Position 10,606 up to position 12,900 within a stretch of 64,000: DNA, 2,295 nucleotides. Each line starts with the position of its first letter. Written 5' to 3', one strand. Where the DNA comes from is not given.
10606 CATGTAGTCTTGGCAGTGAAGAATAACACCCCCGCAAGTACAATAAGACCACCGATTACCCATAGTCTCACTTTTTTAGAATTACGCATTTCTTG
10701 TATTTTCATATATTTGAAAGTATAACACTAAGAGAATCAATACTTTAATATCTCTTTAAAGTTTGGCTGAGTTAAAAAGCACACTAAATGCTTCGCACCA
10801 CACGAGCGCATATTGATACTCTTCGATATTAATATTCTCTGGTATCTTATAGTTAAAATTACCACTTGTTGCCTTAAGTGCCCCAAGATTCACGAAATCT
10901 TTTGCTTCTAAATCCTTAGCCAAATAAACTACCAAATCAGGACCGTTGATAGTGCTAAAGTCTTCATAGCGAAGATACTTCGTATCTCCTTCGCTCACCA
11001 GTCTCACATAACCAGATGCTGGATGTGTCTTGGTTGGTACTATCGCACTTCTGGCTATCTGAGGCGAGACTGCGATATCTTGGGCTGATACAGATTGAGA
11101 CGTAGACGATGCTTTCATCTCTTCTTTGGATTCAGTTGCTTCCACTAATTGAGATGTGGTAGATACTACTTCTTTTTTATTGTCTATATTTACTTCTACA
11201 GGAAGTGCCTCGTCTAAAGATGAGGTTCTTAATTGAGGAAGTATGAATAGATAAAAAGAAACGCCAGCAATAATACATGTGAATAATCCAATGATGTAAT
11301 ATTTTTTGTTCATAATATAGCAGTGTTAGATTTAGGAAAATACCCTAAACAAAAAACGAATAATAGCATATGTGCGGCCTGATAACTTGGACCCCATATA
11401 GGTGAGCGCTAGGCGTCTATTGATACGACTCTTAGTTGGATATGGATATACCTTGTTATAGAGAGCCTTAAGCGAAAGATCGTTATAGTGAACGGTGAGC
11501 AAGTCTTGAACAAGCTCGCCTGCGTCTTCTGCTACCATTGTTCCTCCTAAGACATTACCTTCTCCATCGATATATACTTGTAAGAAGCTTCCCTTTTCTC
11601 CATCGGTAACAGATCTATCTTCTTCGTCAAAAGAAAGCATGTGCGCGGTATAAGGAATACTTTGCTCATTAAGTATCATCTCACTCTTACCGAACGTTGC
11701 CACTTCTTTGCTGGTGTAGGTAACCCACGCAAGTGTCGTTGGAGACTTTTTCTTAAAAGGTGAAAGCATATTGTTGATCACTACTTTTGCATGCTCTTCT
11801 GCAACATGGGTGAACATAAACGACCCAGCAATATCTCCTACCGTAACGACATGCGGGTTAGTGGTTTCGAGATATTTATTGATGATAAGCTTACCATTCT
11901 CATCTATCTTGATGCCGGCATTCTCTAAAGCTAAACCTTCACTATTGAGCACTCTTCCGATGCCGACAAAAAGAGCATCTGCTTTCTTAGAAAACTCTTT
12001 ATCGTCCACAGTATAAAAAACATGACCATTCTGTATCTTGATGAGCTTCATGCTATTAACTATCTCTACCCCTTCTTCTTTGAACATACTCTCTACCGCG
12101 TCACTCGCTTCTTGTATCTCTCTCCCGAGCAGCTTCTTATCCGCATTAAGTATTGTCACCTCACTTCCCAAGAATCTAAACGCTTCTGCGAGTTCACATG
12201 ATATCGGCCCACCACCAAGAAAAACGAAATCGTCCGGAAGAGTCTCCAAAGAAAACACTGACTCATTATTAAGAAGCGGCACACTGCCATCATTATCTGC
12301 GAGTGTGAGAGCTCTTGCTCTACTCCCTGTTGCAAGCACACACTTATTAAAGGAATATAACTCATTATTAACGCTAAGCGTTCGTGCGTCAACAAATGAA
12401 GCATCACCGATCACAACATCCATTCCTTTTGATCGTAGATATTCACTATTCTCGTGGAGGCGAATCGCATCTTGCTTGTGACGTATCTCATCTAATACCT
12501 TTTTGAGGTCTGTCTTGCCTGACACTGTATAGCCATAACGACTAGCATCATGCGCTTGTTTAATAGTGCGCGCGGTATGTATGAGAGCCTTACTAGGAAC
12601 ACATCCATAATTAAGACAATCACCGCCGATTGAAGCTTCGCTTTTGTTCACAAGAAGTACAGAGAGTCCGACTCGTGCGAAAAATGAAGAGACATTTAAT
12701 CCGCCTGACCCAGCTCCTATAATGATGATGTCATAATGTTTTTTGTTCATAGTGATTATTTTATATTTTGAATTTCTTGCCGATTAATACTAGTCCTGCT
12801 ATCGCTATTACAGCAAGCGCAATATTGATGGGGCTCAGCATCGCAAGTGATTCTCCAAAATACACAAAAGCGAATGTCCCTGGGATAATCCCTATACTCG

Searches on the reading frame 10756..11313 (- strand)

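Call 10: search_protein_families(library=pfam, proteins=[window:10756-11313:-], max_evalue=0.01)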
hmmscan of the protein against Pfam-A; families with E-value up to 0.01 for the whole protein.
window:10756-11313:- (185 aa): 1 family
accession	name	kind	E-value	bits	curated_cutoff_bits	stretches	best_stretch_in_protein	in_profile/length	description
PF10517.14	DM13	-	2.9e-17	63.7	25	1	94-185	4-105/105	Electron transfer DM13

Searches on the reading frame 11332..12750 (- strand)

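Call 10: search_protein_families(library=pfam, proteins=[window:11332-12750:-], max_evalue=0.01)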
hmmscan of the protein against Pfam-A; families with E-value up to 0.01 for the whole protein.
window:11332-12750:- (472 aa): 10 families
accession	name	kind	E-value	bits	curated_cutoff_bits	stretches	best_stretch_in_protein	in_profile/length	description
PF07992.20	Pyr_redox_2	-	1.4e-53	182.6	26.1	1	6-321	1-291/291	Pyridine nucleotide-disulphide oxidoreductase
PF02852.28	Pyr_redox_dim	-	5.8e-15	55.9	25.3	1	341-441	2-103/110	Pyridine nucleotide-disulphide oxidoreductase, dimerisation domain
PF00070.33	Pyr_redox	-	1.1e-13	52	22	1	176-240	3-67/82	Pyridine nucleotide-disulphide oxidoreductase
PF01134.28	GIDA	-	7.2e-05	22.4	22.1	1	7-59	1-48/391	Glucose inhibited division protein A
PF13738.12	Pyr_redox_3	-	0.00026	20.8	30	0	167-298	158-297/305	Pyridine nucleotide-disulphide oxidoreductase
PF01946.23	Thi4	-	0.0011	18.7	26.2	1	6-46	18-58/235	Thi4 family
PF02737.24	3HCDH_N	-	0.0012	19.2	22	0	8-41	2-35/180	3-hydroxyacyl-CoA dehydrogenase, NAD binding domain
PF05834.18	Lycopene_cycl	-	0.0017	17.9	23.4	0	7-41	1-37/380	Lycopene cyclase protein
PF01494.25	FAD_binding_3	-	0.0057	16.4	22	0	6-40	2-36/349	FAD binding domain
PF03486.20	HI0933_like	-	0.0069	16.3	50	0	7-38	2-33/244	HI0933-like protein Rossmann domain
